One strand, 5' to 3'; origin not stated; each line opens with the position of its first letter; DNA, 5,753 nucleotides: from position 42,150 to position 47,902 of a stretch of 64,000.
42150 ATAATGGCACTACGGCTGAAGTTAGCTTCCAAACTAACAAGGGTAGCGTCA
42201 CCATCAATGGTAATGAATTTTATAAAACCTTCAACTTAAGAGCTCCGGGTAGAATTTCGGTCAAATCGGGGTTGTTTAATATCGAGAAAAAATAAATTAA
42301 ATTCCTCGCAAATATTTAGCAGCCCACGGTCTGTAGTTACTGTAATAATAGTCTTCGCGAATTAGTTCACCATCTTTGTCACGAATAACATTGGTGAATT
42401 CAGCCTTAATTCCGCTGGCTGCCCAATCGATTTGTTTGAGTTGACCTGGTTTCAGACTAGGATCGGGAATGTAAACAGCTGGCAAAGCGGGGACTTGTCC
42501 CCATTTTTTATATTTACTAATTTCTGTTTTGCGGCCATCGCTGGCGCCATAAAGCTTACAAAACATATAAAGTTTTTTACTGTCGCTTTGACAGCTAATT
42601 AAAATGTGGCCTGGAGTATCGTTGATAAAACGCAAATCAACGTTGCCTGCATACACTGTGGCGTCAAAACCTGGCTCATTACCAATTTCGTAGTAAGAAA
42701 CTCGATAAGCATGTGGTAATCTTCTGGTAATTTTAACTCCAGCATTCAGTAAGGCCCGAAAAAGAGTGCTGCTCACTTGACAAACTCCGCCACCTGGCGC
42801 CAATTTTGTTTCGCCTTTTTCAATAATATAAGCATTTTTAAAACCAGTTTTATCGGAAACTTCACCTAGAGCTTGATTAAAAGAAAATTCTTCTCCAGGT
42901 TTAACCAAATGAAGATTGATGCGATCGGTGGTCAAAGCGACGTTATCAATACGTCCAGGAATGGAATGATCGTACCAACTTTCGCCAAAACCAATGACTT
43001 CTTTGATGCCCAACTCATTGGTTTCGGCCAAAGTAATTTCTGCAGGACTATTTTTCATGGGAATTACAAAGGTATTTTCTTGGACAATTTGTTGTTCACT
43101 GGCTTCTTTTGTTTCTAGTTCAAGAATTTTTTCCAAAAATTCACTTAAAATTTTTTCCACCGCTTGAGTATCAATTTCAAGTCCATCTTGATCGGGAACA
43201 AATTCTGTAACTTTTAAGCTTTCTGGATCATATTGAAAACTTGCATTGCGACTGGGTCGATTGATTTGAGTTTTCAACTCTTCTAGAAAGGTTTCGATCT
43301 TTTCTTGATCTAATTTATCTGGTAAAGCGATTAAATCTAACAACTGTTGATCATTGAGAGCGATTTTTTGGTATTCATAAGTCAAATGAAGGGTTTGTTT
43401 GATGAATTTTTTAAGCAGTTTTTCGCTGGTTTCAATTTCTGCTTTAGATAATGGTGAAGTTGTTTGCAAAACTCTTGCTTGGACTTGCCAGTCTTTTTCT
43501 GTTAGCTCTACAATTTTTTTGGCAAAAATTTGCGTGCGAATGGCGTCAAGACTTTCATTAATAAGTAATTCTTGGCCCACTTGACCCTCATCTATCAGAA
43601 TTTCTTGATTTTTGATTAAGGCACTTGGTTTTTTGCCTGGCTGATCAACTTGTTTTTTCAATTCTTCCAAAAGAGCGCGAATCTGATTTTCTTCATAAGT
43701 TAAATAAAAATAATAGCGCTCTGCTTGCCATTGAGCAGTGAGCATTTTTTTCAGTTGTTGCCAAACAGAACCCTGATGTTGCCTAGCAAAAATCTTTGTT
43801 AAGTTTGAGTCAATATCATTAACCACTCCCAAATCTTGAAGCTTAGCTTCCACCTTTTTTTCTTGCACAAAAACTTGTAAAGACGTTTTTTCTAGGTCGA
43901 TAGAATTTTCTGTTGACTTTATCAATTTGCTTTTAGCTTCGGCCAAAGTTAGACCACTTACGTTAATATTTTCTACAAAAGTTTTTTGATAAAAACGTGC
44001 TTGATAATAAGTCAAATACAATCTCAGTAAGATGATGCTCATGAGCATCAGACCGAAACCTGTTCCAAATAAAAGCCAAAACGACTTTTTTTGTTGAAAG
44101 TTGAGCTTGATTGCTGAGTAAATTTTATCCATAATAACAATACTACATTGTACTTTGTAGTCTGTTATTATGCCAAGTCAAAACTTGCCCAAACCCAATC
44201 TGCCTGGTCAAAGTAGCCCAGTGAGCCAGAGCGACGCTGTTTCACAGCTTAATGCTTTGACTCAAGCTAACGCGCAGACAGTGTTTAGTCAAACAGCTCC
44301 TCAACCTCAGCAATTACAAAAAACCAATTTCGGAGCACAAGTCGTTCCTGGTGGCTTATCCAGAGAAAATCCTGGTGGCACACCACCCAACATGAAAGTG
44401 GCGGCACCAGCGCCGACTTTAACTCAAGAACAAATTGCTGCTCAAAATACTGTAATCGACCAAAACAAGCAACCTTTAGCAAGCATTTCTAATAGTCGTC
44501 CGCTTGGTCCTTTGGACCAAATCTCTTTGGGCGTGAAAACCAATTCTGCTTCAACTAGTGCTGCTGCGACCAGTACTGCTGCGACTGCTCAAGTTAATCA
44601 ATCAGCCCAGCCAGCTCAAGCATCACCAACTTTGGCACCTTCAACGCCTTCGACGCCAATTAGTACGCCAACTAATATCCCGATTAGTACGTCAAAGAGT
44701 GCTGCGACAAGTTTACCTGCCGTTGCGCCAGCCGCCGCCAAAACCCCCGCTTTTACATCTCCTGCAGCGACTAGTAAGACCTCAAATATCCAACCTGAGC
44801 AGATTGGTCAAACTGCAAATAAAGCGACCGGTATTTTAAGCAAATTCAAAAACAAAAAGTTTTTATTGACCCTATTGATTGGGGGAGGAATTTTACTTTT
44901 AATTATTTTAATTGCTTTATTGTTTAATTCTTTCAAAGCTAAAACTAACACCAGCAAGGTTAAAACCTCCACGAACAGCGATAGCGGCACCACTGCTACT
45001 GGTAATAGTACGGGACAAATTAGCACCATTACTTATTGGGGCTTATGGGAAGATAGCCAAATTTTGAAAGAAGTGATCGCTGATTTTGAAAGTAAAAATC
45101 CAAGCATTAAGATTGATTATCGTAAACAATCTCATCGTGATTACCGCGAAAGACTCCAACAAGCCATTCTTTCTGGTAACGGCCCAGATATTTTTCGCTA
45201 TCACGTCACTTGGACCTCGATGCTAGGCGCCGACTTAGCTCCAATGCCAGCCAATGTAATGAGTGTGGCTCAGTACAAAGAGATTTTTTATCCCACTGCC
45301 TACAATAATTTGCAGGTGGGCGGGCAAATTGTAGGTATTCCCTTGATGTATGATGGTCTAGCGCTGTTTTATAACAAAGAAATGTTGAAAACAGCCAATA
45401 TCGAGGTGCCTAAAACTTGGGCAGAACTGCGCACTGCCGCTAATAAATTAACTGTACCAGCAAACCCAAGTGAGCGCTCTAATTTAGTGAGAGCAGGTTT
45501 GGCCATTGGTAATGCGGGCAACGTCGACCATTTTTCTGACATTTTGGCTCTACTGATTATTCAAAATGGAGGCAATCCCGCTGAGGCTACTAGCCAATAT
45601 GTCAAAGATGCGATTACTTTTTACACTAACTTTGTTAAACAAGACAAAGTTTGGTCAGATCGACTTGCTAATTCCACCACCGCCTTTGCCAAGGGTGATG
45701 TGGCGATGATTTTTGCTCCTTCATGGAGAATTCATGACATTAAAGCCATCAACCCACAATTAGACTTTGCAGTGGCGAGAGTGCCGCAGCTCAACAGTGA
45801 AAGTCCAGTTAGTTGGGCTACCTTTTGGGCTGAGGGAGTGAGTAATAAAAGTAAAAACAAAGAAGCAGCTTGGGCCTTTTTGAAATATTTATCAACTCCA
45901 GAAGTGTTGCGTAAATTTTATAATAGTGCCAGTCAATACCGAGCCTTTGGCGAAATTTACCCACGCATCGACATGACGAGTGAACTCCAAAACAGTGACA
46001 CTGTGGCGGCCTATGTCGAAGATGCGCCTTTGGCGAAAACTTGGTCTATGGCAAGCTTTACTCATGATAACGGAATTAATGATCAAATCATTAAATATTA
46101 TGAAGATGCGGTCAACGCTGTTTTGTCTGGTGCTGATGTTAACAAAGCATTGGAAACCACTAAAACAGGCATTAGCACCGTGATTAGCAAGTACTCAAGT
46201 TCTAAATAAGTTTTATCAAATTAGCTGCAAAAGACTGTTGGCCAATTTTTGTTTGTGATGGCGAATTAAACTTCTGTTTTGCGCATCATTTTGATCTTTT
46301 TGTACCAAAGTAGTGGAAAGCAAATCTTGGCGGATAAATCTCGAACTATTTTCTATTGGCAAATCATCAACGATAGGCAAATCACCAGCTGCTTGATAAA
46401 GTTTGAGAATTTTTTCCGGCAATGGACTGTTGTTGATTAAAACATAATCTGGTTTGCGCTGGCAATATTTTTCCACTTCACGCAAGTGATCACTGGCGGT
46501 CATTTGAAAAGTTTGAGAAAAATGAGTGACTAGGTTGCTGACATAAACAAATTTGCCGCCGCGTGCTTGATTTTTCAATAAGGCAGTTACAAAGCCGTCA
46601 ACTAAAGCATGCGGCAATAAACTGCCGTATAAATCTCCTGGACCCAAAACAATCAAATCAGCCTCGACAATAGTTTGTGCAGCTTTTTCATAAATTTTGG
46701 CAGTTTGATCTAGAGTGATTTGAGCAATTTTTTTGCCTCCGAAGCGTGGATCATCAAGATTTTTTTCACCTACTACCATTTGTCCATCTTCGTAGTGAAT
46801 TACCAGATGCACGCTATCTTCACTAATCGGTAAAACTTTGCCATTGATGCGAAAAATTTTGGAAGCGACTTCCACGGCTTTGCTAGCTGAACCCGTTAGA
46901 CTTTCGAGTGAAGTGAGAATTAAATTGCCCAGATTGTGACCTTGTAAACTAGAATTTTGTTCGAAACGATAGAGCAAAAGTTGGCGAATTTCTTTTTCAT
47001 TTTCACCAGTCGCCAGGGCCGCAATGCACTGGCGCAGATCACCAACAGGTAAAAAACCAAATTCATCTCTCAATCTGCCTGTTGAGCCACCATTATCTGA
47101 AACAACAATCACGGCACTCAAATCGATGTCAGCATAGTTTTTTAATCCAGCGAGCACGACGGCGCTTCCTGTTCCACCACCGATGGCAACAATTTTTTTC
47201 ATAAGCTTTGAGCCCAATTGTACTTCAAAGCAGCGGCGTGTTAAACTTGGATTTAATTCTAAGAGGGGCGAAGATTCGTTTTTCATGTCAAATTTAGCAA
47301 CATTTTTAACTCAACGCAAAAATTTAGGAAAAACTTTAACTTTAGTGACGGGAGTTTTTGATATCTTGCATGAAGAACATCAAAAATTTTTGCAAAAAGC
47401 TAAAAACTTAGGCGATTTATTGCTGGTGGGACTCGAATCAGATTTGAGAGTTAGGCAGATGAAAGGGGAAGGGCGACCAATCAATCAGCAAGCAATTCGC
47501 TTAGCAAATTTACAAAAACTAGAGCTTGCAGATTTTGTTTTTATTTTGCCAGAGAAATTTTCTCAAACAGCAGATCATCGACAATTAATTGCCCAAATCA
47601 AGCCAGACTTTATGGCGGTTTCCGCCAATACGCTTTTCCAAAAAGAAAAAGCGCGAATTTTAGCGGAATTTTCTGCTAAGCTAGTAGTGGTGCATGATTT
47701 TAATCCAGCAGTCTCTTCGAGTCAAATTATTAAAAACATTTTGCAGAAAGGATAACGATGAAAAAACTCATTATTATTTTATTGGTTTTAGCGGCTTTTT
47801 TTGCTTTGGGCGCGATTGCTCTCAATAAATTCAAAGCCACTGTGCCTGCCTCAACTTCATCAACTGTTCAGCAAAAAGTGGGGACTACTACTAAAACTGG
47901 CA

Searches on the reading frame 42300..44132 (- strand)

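Call 10: search_protein_families(library=pfam, proteins=[window:42300-44132:-], max_evalue=0.001)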
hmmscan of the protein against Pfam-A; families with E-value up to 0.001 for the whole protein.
window:42300-44132:- (611 aa): 2 families
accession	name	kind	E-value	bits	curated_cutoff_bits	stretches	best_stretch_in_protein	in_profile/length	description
PF04294.18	VanW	-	8.1e-39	132.5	27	1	394-523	2-127/130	VanW like protein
PF12229.13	PG_binding_4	-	2.5e-19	70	22.1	2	97-205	4-111/117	Putative peptidoglycan binding domain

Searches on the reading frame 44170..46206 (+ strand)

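Call 10: search_protein_families(library=pfam, proteins=[window:44170-46206:+], max_evalue=0.001)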
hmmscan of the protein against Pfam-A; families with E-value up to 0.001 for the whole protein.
window:44170-46206:+ (679 aa): 2 families
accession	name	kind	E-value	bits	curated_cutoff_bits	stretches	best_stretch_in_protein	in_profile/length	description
PF13416.11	SBP_bac_8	-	1.5e-33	117.2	27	1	302-591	2-259/279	Bacterial extracellular solute-binding protein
PF01547.30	SBP_bac_1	-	7.9e-31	108.6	26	1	295-578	6-304/307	Bacterial extracellular solute-binding protein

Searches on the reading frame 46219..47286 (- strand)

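Call 10: search_protein_families(library=pfam, proteins=[window:46219-47286:-], max_evalue=0.001)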
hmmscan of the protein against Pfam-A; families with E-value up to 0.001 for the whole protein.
window:46219-47286:- (356 aa): 1 family
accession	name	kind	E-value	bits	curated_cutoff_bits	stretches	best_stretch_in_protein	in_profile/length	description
PF01933.23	CofD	-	4.1e-75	253.1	30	1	32-309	1-274/290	2-phospho-L-lactate transferase CofD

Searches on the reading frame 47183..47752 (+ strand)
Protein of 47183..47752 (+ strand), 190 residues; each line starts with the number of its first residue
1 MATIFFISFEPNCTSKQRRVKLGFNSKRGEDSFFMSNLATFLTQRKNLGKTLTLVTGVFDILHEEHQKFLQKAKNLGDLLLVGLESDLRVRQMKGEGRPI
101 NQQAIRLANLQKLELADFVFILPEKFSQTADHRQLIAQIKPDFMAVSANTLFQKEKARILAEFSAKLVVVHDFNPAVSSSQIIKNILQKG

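Call 10: search_protein_families(library=pfam, proteins=[window:47183-47752:+], max_evalue=0.001)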
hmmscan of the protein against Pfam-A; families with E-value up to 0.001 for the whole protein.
window:47183-47752:+ (190 aa): 1 family
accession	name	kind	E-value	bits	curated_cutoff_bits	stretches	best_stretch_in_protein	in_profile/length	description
PF01467.32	CTP_transf_like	-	6.4e-11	43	21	1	55-184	2-132/133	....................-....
